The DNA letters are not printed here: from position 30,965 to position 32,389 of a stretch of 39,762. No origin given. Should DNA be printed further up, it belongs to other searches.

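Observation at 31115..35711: Three tandem sugar-transfer-associated ATP-grasp ligase genes at the head of a ribitol-teichoic-acid-type locus: candidate cytoplasmic amino-acyl/acyl decoration system for a wall glycopolymer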

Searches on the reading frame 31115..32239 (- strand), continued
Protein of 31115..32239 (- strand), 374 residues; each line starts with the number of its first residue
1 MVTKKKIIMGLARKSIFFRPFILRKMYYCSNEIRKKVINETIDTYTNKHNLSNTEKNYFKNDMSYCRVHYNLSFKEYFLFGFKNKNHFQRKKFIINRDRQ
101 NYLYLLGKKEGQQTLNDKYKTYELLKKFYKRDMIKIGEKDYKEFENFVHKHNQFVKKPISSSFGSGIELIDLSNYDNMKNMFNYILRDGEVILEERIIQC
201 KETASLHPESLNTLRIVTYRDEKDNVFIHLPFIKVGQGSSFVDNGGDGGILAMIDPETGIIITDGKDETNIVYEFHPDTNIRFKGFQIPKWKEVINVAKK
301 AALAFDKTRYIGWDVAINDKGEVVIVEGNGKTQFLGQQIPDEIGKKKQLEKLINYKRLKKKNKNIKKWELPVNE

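Call 59: search_protein_families(library=pfam, proteins=[L001:12808-13725:+, L001:13737-14684:+, L002:7968-9971:+, L002:16152-17168:+, L027:3433-4695:-, L027:11199-12182:-, L027:18960-20126:-, L059:10929-12782:+, L008:11567-13096:+], max_evalue=0.001)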
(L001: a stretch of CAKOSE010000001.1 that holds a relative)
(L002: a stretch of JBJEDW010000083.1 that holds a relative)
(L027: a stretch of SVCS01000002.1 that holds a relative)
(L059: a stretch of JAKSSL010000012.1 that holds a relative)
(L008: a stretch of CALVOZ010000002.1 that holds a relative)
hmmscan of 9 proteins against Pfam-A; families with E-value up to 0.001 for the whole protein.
L001:12808-13725:+ (305 aa): 0 families

L001:13737-14684:+ (315 aa): 0 families

L002:7968-9971:+ (667 aa): 4 families
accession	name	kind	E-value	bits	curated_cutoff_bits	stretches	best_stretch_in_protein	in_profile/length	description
PF08245.18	Mur_ligase_M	-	1.3e-33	117.1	24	1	132-323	1-200/200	Mur ligase middle domain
PF13306.12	LRR_5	-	1.8e-26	93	27.7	1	535-642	20-126/127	BspA type Leucine rich repeat region (6 copies)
PF02875.26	Mur_ligase_C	-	2.6e-14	54.6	28.4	1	353-470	10-127/127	Mur ligase, glutamate ligase domain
PF13855.12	LRR_8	-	0.00067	19.8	27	0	577-620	9-52/61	Leucine rich repeat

L002:16152-17168:+ (338 aa): 1 family
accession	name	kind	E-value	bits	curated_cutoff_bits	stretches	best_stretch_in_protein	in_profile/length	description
PF01757.29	Acyl_transf_3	-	1e-25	90.9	31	1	8-321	3-324/326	Acyltransferase domain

L027:3433-4695:- (420 aa): 1 family
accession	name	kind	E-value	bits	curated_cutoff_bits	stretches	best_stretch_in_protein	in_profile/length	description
PF03734.19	YkuD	-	7.2e-18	66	23.4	1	271-399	3-145/146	L,D-transpeptidase catalytic domain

L027:11199-12182:- (327 aa): 0 families

L027:18960-20126:- (388 aa): 1 family
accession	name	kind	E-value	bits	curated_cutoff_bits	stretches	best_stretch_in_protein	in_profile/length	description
PF03816.19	LytR_cpsA_psr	-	2.2e-37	129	24.6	1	152-295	1-148/150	LytR_cpsA_psr family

L059:10929-12782:+ (617 aa): 5 families
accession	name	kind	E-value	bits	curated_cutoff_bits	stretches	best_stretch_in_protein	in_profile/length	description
PF00041.27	fn3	-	1.8e-31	108.6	25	4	25-104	1-80/84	Fibronectin type III domain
PF21605.3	CRLF2-like_D2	-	1.2e-15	57.8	27.3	1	117-188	3-75/94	Cytokine receptor-like factor 2-like, D2 domain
PF25059.1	FN3_DSCAM-DSCAML_C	-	1.3e-11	45.1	39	0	51-104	21-76/89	DSCAM/DSCAML C-terminal Fn3-like domain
PF16656.11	Pur_ac_phosph_N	-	7.9e-10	39.6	30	0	33-99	9-86/93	Purple acid Phosphatase, N-terminal domain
PF25814.1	fn3_SORL1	-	0.00035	21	27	0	122-181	11-70/90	SORL1-like, fn3 domain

L008:11567-13096:+ (509 aa): 3 families
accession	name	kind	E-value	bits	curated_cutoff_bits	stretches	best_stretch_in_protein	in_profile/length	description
PF03413.25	PepSY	-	1.5e-27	96.1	24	3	443-502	2-59/60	Peptidase propeptide and YPEB domain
PF23750.1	RsgI_M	-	2.7e-25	89.9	25.3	1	89-223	2-133/133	Anti-sigma factor RsgI-like central domain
PF21885.1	TMEM181_GOLD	-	0.0008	19.9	27.5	0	428-486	52-111/111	TMEM181, GOLD domain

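Call 62: search_protein_families(library=pfam, proteins=[L066:2553-5762:+, L066:6854-10462:+, L055:209-3283:+, L031:3018-6581:+, L017:9515-12334:+, L017:1774-4356:+, L070:5813-8737:+, L044:10977-13817:+, L008:8615-10921:+, L018:9029-11020:+], max_evalue=0.001)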
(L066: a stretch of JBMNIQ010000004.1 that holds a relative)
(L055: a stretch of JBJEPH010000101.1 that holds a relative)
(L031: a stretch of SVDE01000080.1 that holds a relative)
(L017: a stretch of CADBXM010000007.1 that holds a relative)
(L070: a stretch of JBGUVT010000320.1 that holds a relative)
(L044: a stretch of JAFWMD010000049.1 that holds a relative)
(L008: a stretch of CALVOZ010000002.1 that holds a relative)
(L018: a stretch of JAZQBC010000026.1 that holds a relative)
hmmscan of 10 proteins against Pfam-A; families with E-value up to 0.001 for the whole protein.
L066:2553-5762:+ (1069 aa): 2 families
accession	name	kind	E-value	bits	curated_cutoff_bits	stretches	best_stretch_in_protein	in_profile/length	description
PF14397.11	ATPgrasp_ST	-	5e-37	128.1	31.4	1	721-988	5-259/278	Sugar-transfer associated ATP-grasp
PF12804.13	NTP_transf_3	-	6.3e-05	23.6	27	1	4-59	2-52/160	MobA-like NTP transferase domain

L066:6854-10462:+ (1202 aa): 2 families
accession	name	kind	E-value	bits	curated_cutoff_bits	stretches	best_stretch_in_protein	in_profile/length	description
PF14397.11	ATPgrasp_ST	-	1.1e-43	149.9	31.4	1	326-576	3-272/278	Sugar-transfer associated ATP-grasp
PF14305.11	ATPgrasp_TupA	-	3.5e-34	118.8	25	1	946-1188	1-240/241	TupA-like ATPgrasp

L055:209-3283:+ (1024 aa): 5 families
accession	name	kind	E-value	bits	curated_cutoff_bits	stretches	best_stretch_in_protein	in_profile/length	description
PF14397.11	ATPgrasp_ST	-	3.8e-94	315.4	31.4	2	237-490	4-273/278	Sugar-transfer associated ATP-grasp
PF14398.11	ATPgrasp_YheCD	-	1.7e-15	57.4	26.8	1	246-490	3-244/255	YheC/D like ATP-grasp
PF07478.18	Dala_Dala_lig_C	-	3.2e-05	24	24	0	788-849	36-94/204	D-ala D-ala ligase C-terminus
PF20469.4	OLD-like_TOPRIM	-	0.00051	20.9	23.2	0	265-323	1-54/67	Overcoming lysogenization defect protein-like, TOPRIM domain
PF18299.6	R2K_2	-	0.00099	19.4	26.2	0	921-968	83-130/147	ATP-grasp domain, R2K clade family 2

L031:3018-6581:+ (1187 aa): 2 families
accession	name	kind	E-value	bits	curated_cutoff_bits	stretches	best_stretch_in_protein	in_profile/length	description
PF09587.15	PGA_cap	-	1.2e-48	166.3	27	1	316-555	2-254/255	Bacterial capsule synthesis protein PGA_cap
PF14397.11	ATPgrasp_ST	-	4e-41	141.5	31.4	1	914-1170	4-275/278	Sugar-transfer associated ATP-grasp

L017:9515-12334:+ (939 aa): 2 families
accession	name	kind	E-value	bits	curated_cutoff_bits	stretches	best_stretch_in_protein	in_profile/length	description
PF14397.11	ATPgrasp_ST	-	4e-87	292.4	31.4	2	216-468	2-273/278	Sugar-transfer associated ATP-grasp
PF14398.11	ATPgrasp_YheCD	-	4.6e-07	29.8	26.8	0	233-293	9-71/255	YheC/D like ATP-grasp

L017:1774-4356:+ (860 aa): 1 family
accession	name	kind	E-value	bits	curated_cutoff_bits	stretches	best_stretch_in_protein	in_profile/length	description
PF14397.11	ATPgrasp_ST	-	2.6e-45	155.2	31.4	1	219-469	5-274/278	Sugar-transfer associated ATP-grasp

L070:5813-8737:+ (974 aa): 2 families
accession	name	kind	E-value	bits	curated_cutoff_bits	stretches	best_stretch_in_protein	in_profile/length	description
PF14397.11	ATPgrasp_ST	-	8.2e-86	288.1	31.4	2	255-505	3-273/278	Sugar-transfer associated ATP-grasp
PF14243.11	R2K_3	-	0.0008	20.1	26.3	0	447-485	108-149/169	ATP-grasp domain, R2K clade family 3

L044:10977-13817:+ (946 aa): 2 families
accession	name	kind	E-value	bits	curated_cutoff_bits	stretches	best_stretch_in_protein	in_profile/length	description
PF14397.11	ATPgrasp_ST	-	2.2e-47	162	31.4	1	674-931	4-276/278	Sugar-transfer associated ATP-grasp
PF09587.15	PGA_cap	-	6.1e-47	160.7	27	1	13-252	2-254/255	Bacterial capsule synthesis protein PGA_cap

L008:8615-10921:+ (768 aa): 3 families
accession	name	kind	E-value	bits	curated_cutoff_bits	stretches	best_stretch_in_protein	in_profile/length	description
PF14397.11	ATPgrasp_ST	-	1.1e-93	313.8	31.4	2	500-752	3-275/278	Sugar-transfer associated ATP-grasp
PF02955.21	GSH-S_ATP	-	0.00025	21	23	0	545-595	23-73/175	Prokaryotic glutathione synthetase, ATP-grasp domain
PF14398.11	ATPgrasp_YheCD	-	0.00053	19.8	26.8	0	514-575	7-70/255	YheC/D like ATP-grasp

L018:9029-11020:+ (663 aa): 2 families
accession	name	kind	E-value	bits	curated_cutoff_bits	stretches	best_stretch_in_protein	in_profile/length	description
PF14397.11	ATPgrasp_ST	-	4.5e-40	138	31.4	1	389-639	5-273/278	Sugar-transfer associated ATP-grasp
PF14398.11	ATPgrasp_YheCD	-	0.00029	20.6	26.8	0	502-542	124-164/255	YheC/D like ATP-grasp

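Call 74: search_solved_structures(query=L002:7968-9971:+, max_evalue=0.001)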
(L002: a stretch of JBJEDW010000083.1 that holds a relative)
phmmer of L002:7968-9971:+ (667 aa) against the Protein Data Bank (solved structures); distinct sequences matched with E-value up to 0.001: 36.
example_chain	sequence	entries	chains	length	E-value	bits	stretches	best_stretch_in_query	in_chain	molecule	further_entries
4qdi_A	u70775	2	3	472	9e-24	87.3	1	115-475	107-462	UDP-N-acetylmuramoyl-tripeptide--D-alanyl-D-alanine ligase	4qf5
3zm5_A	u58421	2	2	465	1e-23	87.2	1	87-485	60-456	UDP-N-ACETYLMURAMOYL-TRIPEPTIDE--D-ALANYL-D-ALANINE LIGASE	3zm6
2am1_A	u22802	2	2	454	2.1e-23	86.1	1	87-480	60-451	UDP-N-acetylmuramoylalanine-D-glutamyl-lysine-D-alanyl-D-alanine ligase, MurF protein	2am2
4ziy_A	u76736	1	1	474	2.2e-23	86.1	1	115-475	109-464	UDP-N-acetylmuramoyl-tripeptide--D-alanyl-D-alanine ligase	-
1gg4_A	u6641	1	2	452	9.8e-23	83.9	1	104-426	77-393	UDP-N-ACETYLMURAMOYLALANYL-D-GLUTAMYL-2,6-DIAMINOPIMELATE-D-ALANYL-D-ALANYL LIGASE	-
4fs7_A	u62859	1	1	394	2.2e-21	79.4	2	536-638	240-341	Uncharacterized protein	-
3zl8_A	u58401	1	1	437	6.5e-21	77.9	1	85-480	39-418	UDP-N-ACETYLMURAMOYL-TRIPEPTIDE--D-ALANYL-D-ALANINE LIGASE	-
4cvk_A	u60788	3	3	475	1.3e-19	73.6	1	122-415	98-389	UDP-N-acetylmuramoyl-tripeptide--D-alanyl-D-alanine ligase | UDP-N-ACETYLMURAMOYL-TRIPEPTIDE--D-ALANYL-D- ALANINE LIGASE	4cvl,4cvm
4gt6_A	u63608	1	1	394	2.8e-18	69.2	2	572-640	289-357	Cell surface protein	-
6mlx_A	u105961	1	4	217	2.1e-17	66.3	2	514-639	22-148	Leucine-rich repeat protein TpLRR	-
8f5d_A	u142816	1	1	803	5.5e-17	64.9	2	128-322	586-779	Multifunctional fusion protein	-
4h09_A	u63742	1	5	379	1.1e-14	57.3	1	536-642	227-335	Hypothetical leucine rich repeat protein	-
4fdw_A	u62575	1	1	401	2.9e-12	49.3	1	549-627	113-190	leucine rich hypothetical protein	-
4cp6_A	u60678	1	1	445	3.8e-12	48.9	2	533-651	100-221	CHOLINE BINDING PROTEIN PCPA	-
4fd0_A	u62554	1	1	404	3.5e-11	45.8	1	550-627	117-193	Leucine rich hypothetical protein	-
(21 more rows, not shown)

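Call 75: search_protein_families(library=ncbifam, proteins=[L002:7968-9971:+, L007:7625-8830:+, L012:6312-7607:+, L001:12808-13725:+, L001:13737-14684:+], max_evalue=0.001)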
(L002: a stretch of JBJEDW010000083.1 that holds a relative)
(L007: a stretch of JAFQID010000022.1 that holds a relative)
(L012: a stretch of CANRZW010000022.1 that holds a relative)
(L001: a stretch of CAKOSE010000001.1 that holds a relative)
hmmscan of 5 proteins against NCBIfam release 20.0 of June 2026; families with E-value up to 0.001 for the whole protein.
L002:7968-9971:+ (667 aa): 20 families
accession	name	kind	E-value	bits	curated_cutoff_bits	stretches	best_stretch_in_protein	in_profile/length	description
TIGR01143.1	murF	subfamily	5.3e-64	216.7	288.6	1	98-480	45-417/418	UDP-N-acetylmuramoyl-tripeptide--D-alanyl-D-alanine ligase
NF008896.0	PRK11929.1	equivalog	6e-60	203.1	1023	1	99-482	576-957/965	bifunctional UDP-N-acetylmuramoyl-L-alanyl-D-glutamate--2,6-diaminopimelate ligase MurE/UDP-N-acetylmuramoyl-tripeptide--D-alanyl-D-alanine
NF008041.0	PRK10773.1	equivalog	1e-38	133.3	551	1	29-478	4-444/453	UDP-N-acetylmuramoyl-tripeptide--D-alanyl-D-alanine ligase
NF010693.0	PRK14093.1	equivalog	1.5e-30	106.3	544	1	105-475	86-458/479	UDP-N-acetylmuramoylalanyl-D-glutamyl-2,6-diaminopimelate--D-alanyl-D-alanine ligase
NF008897.0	PRK11930.1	equivalog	1.5e-30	105.9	804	1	96-474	76-446/822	bifunctional UDP-N-acetylmuramoyl-tripeptide:D-alanyl-D-alanine ligase/alanine racemase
NF001126.0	PRK00139.1-4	equivalog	8.5e-27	93.8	373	1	44-379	13-365/486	UDP-N-acetylmuramoyl-L-alanyl-D-glutamate--2,6-diaminopimelate ligase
TIGR01082.1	murC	equivalog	3.3e-26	92.4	335.1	1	127-469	100-438/449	UDP-N-acetylmuramate--L-alanine ligase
TIGR01085.1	murE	subfamily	3.3e-19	69.1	257.3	1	52-380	2-354/472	UDP-N-acetylmuramyl-tripeptide synthetase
NF001124.0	PRK00139.1-2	equivalog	2.5e-15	56.2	476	1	50-379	24-374/500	UDP-N-acetylmuramoyl-L-alanyl-D-glutamate--2,6-diaminopimelate ligase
TIGR01087.1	murD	equivalog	1.5e-14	54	211.95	1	121-466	98-415/441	UDP-N-acetylmuramoyl-L-alanine--D-glutamate ligase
NF033197.0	F430_CfbE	equivalog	5e-13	48.8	250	1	126-456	98-416/430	coenzyme F430 synthase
TIGR02068.2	cya_phycin_syn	equivalog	6.5e-13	47.6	850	1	206-415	564-784/862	cyanophycin synthetase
NF001123.0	PRK00139.1-1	equivalog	1.6e-11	43.6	586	1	105-374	83-368/493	UDP-N-acetylmuramoyl-L-alanyl-D-glutamate--2,6-diaminopimelate ligase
NF010623.0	PRK14016.1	subfamily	1.9e-10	39.6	877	1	129-427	482-797/871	cyanophycin synthetase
TIGR01081.1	mpl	equivalog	2.4e-10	40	388.7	1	101-466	75-430/448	UDP-N-acetylmuramate:L-alanyl-gamma-D-glutamyl-meso-diaminopimelate ligase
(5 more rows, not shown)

L007:7625-8830:+ (401 aa): 1 family
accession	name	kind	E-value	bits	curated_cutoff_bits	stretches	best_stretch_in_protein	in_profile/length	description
NF038314.1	epimerase_MslH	equivalog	2.1e-14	52.8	700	2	172-246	242-318/439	lasso peptide C-terminal Trp epimerase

L012:6312-7607:+ (431 aa): 37 families (the best 25 are shown)
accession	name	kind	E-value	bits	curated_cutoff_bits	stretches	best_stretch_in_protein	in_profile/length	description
NF002563.0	PRK02186.1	subfamily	4.2e-14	51.7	625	1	86-304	84-299/890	argininosuccinate lyase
TIGR01205.1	D_ala_D_alaTIGR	subfamily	2e-13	50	245.65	1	106-211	102-212/318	D-alanine--D-alanine ligase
TIGR01369.1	CPSaseII_lrg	equivalog_domain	7.6e-13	47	1027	1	60-281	618-840/1052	carbamoyl-phosphate synthase (glutamine-hydrolyzing) large subunit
NF002527.0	PRK01966.1-3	equivalog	8.7e-13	48.2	310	1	102-212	110-223/332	D-alanine--D-alanine ligase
NF002378.0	PRK01372.1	subfamily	2.2e-12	46.3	243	1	106-202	96-191/305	D-alanine--D-alanine ligase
NF003671.0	PRK05294.1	equivalog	2.3e-11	42.1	599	1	59-281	614-837/1058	carbamoyl-phosphate synthase large subunit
NF010623.0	PRK14016.1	subfamily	4.1e-11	41.8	877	1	107-193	211-298/871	cyanophycin synthetase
NF006766.0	PRK09288.1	equivalog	6.8e-10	38.3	339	1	8-200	12-207/396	formate-dependent phosphoribosylglycinamide formyltransferase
TIGR03909.1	pyrrolys_PylC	equivalog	1.3e-09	37.3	248.3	1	12-211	3-188/374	3-methylornithine--L-lysine ligase PylC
NF000206.1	D_ala_D_lac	equivalog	2.3e-09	36.7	550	1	102-207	124-227/342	D-alanine--(R)-lactate ligase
NF002528.0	PRK01966.1-4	subfamily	2.3e-09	36.5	262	1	107-238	138-270/366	D-alanine--D-alanine ligase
NF002526.0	PRK01966.1-2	equivalog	4.8e-09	35.6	449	1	140-205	174-237/362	D-alanine--D-alanine ligase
TIGR02068.2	cya_phycin_syn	equivalog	5.9e-09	34.5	850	1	107-195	210-299/862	cyanophycin synthetase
NF009402.0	PRK12767.1-1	equivalog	8.7e-09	34.6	218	1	106-286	111-280/329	carbamoyl phosphate synthase-like protein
NF000092.1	D_ala_D_lac_Ao2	exception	9.5e-09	34.8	700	1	102-214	124-233/348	D-alanine--(R)-lactate ligase VanA-Ao2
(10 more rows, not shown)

L001:12808-13725:+ (305 aa): 0 families

L001:13737-14684:+ (315 aa): 0 families

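Call 81: search_protein_families(library=pfam, proteins=[L046:8748-9749:+, L046:10932-11891:+, L046:13463-14785:+, L046:6743-7933:-, L046:7946-8629:-, L024:7574-8395:+, L024:13023-13871:-, L037:7610-9094:+, L053:10877-11935:+, L053:5734-7860:+], max_evalue=0.0001)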
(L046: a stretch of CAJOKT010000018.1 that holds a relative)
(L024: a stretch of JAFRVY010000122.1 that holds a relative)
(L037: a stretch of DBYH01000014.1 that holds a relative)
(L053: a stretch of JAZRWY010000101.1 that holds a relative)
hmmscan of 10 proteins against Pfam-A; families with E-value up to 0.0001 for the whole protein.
L046:8748-9749:+ (333 aa): 1 family
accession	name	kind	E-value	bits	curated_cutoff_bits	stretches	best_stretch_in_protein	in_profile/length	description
PF12146.15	Hydrolase_4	-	1.6e-11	44.4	27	1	110-219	3-114/239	Serine aminopeptidase, S33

L046:10932-11891:+ (319 aa): 0 families

L046:13463-14785:+ (440 aa): 1 family
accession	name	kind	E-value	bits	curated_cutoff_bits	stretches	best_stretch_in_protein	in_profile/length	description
PF02347.22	GDC-P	-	1.6e-120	403.3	26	1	4-432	3-425/429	Glycine cleavage system P-protein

L046:6743-7933:- (396 aa): 3 families
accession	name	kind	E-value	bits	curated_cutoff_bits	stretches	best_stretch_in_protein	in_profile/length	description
PF00155.27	Aminotran_1_2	-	2.6e-50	172.1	19.7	1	35-380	3-354/361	Aminotransferase class I and II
PF01041.23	DegT_DnrJ_EryC1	-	9.8e-08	32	19.8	1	97-176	39-118/360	DegT/DnrJ/EryC1/StrS aminotransferase family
PF00266.25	Aminotran_5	-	2.2e-05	24.1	21.5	1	73-196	42-165/371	Aminotransferase class-V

L046:7946-8629:- (227 aa): 3 families
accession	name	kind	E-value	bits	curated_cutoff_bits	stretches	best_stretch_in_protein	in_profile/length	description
PF00392.27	GntR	-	3.7e-16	59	27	1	30-90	3-64/64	Bacterial regulatory proteins, gntR family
PF07729.17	FCD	-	3.3e-12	47.3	24.3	1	124-225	24-124/125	FCD domain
PF21128.4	MCM4_WHD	-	8.2e-05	23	24.4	0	25-91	7-73/75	MCM4, winged helix domain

L024:7574-8395:+ (273 aa): 1 family
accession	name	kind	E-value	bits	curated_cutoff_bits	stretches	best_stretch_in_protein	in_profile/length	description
PF01975.23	SurE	-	1.8e-40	139.2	22.1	1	17-202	1-170/189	Survival protein SurE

L024:13023-13871:- (282 aa): 1 family
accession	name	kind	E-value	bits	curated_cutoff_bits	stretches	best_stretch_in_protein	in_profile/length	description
PF00795.27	CN_hydrolase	-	1.5e-68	231.4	23.2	1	19-268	2-255/256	Carbon-nitrogen hydrolase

L037:7610-9094:+ (494 aa): 3 families
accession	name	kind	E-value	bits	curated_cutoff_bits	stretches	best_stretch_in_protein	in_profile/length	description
PF01769.21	MgtE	-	3.5e-35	121.4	27.6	1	361-484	1-124/125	Divalent cation transporter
PF03448.22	MgtE_N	-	5.2e-25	88.4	25.9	1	67-171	2-102/102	MgtE intracellular N domain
PF00571.33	CBS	-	3.9e-20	72.3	24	1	237-292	1-56/57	CBS domain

L053:10877-11935:+ (352 aa): 2 families
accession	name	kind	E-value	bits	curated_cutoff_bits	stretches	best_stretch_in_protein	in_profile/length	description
PF00877.26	NLPC_P60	-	9.6e-18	64.5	23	1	244-347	12-102/105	NlpC/P60 family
PF00041.27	fn3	-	3.1e-05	24.5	25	1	53-109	21-72/84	Fibronectin type III domain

L053:5734-7860:+ (708 aa): 4 families
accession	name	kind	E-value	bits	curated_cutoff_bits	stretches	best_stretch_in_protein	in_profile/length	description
PF12799.13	LRR_4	-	1.8e-29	101.5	27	1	165-202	1-40/44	Leucine Rich repeats (2 copies)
PF00041.27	fn3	-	1e-06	29.3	25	1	619-690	11-72/84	Fibronectin type III domain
PF13855.12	LRR_8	-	6.9e-06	26.2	27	0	104-156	3-61/61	Leucine rich repeat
PF23952.1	LRR_EndoS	-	4.1e-05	24.2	27.9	0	176-255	46-109/116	Endo-beta-N-acetylglucosaminidase EndoS LRR domain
